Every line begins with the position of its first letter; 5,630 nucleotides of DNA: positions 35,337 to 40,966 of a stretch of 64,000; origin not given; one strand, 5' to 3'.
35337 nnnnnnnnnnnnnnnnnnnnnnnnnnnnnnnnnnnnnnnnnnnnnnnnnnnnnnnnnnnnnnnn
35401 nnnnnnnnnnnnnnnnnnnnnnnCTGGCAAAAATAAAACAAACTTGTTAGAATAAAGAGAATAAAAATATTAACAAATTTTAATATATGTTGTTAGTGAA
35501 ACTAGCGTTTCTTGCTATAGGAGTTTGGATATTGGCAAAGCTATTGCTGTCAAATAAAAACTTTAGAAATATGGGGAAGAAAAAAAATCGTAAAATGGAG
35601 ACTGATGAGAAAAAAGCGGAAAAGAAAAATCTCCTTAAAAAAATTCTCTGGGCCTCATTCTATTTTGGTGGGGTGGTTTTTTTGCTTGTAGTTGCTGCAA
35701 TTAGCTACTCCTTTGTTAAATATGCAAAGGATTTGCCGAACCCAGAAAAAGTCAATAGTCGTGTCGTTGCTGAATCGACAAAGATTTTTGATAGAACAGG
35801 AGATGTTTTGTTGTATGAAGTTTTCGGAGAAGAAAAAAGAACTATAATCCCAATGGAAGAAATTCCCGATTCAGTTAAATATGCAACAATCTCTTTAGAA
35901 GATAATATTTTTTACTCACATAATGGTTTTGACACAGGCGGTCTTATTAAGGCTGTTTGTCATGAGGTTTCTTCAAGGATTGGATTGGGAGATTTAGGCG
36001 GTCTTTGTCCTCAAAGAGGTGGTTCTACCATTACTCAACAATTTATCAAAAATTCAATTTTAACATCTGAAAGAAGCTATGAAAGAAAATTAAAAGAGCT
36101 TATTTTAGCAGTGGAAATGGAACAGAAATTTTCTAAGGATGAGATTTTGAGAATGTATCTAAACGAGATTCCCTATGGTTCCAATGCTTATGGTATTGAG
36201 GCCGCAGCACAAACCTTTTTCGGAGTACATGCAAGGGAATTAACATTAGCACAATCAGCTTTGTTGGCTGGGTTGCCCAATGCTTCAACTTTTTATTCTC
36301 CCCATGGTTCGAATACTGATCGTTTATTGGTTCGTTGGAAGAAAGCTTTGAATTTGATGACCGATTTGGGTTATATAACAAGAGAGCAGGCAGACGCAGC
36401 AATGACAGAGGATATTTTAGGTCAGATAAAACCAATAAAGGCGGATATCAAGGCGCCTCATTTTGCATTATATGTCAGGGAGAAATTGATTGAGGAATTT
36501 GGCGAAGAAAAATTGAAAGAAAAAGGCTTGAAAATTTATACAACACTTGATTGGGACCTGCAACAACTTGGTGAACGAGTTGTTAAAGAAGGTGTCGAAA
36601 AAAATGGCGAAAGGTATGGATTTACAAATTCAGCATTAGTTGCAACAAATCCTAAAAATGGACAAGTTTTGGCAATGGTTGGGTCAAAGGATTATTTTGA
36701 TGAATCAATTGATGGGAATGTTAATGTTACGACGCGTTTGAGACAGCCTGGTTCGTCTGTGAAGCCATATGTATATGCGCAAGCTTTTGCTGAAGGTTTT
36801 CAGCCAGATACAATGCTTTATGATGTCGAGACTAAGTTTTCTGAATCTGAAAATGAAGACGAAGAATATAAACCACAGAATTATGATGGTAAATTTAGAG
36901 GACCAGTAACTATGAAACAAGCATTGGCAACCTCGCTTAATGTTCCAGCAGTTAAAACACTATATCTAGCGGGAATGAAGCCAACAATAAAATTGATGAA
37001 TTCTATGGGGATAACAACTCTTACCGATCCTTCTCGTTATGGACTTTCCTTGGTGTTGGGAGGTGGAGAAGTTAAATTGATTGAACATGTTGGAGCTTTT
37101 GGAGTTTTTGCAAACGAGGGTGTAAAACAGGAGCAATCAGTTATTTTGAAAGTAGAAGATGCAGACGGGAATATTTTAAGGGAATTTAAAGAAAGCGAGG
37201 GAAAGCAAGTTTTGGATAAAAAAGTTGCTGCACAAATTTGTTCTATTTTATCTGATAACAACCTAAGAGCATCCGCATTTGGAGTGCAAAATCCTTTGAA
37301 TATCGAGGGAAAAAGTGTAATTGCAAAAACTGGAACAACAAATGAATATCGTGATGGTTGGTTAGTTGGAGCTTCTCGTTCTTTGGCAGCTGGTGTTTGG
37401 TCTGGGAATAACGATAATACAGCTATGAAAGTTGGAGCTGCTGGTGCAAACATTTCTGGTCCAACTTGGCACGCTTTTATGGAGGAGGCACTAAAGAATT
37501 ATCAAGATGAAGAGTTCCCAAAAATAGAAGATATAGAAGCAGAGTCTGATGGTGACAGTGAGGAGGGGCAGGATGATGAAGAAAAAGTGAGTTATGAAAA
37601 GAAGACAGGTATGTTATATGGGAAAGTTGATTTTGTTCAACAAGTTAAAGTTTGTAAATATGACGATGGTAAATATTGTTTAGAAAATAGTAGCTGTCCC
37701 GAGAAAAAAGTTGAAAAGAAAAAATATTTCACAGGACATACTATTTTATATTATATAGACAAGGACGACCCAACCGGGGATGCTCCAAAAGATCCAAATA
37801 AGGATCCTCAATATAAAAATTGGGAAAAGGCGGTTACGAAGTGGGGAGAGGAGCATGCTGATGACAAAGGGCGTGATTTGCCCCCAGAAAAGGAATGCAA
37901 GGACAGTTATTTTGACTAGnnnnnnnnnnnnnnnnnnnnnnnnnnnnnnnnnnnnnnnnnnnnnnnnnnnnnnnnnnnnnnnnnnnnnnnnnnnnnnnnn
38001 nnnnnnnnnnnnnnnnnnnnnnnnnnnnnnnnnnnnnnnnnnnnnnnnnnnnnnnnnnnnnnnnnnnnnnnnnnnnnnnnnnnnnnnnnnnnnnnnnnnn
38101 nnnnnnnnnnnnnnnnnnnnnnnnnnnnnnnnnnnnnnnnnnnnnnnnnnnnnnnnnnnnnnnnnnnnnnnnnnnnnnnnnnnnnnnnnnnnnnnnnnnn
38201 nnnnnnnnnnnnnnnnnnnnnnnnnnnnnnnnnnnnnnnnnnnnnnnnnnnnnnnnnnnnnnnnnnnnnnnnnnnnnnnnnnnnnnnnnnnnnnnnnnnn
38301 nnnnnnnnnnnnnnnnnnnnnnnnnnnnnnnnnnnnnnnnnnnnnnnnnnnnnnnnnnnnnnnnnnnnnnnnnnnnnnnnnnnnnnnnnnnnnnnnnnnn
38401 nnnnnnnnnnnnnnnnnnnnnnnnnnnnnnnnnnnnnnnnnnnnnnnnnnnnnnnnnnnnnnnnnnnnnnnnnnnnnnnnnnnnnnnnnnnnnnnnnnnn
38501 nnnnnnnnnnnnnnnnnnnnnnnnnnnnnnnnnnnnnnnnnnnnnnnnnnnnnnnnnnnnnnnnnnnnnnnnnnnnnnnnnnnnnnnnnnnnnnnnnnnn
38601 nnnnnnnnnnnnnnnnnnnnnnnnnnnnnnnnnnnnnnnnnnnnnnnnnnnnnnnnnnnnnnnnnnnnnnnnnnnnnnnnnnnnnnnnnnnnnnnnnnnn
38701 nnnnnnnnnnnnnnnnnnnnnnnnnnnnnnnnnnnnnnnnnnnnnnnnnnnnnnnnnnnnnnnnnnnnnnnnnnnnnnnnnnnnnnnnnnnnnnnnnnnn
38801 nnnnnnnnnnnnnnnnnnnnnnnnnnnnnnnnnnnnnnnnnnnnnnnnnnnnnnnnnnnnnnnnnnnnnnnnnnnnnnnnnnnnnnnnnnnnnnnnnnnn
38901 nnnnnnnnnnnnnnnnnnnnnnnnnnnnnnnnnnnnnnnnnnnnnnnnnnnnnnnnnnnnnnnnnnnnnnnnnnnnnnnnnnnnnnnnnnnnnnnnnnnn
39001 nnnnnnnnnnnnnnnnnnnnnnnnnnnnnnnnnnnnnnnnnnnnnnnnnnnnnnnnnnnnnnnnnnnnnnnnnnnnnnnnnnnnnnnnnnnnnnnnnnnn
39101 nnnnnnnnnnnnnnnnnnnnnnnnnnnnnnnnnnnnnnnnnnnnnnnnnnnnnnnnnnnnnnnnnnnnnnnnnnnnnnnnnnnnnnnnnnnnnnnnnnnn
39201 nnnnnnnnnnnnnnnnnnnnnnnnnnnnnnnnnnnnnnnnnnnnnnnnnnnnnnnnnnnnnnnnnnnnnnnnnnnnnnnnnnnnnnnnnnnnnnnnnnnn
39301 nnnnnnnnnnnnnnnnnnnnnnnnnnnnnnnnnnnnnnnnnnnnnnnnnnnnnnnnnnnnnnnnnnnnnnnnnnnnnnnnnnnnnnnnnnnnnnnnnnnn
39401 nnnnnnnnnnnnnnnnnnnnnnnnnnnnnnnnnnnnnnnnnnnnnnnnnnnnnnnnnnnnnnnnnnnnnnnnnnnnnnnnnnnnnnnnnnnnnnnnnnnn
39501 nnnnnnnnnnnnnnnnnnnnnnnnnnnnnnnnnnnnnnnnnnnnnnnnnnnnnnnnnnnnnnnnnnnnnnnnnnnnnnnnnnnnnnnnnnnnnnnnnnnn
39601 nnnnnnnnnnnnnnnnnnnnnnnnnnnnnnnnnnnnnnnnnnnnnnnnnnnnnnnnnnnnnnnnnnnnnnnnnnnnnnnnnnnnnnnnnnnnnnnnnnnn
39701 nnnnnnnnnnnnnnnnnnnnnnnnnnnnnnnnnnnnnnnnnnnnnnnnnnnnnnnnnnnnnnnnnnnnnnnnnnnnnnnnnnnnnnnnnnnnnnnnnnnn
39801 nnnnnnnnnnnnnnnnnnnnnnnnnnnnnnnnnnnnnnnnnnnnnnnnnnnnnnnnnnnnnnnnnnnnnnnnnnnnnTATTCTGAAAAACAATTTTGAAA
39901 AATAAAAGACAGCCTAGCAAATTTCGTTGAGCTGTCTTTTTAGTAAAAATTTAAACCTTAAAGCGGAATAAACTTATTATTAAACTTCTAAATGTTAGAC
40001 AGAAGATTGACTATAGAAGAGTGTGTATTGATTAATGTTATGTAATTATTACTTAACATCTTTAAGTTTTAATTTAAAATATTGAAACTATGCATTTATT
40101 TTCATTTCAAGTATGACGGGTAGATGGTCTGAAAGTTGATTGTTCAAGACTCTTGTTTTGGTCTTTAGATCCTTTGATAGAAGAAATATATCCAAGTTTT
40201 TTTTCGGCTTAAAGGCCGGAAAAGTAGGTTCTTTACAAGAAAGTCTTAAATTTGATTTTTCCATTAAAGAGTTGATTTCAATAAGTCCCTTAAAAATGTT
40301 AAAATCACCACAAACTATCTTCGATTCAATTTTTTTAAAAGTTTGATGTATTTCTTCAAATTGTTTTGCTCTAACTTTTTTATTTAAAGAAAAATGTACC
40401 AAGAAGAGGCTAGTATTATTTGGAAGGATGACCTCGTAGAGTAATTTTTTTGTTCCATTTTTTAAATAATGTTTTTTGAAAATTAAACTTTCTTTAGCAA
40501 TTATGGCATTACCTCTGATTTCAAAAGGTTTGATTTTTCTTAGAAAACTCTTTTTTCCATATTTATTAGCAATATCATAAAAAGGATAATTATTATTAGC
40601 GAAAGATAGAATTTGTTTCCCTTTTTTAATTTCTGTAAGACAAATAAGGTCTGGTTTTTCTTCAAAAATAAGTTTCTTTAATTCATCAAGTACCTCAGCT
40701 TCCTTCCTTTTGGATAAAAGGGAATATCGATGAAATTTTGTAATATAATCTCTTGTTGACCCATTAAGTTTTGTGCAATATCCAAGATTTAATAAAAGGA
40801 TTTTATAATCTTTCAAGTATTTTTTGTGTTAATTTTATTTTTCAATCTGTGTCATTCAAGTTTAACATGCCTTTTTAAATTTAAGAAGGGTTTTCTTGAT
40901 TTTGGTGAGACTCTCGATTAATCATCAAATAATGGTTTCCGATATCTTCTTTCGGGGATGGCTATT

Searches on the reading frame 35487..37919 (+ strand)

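Call 41: search_protein_families(library=pfam, proteins=[window:35487-37919:+], max_evalue=0.00001)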
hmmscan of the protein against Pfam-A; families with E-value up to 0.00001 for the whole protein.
window:35487-37919:+ (810 aa): 2 families
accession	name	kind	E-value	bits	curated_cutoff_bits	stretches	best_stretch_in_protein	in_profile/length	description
PF00912.28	Transgly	-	1.9e-53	180.9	27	1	114-291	9-177/178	Transglycosylase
PF00905.27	Transpeptidase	-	9.3e-21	74.7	22.1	1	384-631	3-266/299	Penicillin binding protein transpeptidase domain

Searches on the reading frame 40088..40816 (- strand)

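Call 41: search_protein_families(library=pfam, proteins=[window:40088-40816:-], max_evalue=0.00001)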
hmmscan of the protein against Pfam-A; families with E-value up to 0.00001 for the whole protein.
window:40088-40816:- (242 aa): 2 families
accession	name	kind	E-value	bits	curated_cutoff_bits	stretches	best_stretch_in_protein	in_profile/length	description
PF03372.29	Exo_endo_phos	-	1e-06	29.1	24.5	1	37-231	13-225/225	Endonuclease/Exonuclease/phosphatase family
PF14529.12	Exo_endo_phos_2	-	9.5e-06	25.9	27.4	0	151-235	19-117/117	Endonuclease-reverse transcriptase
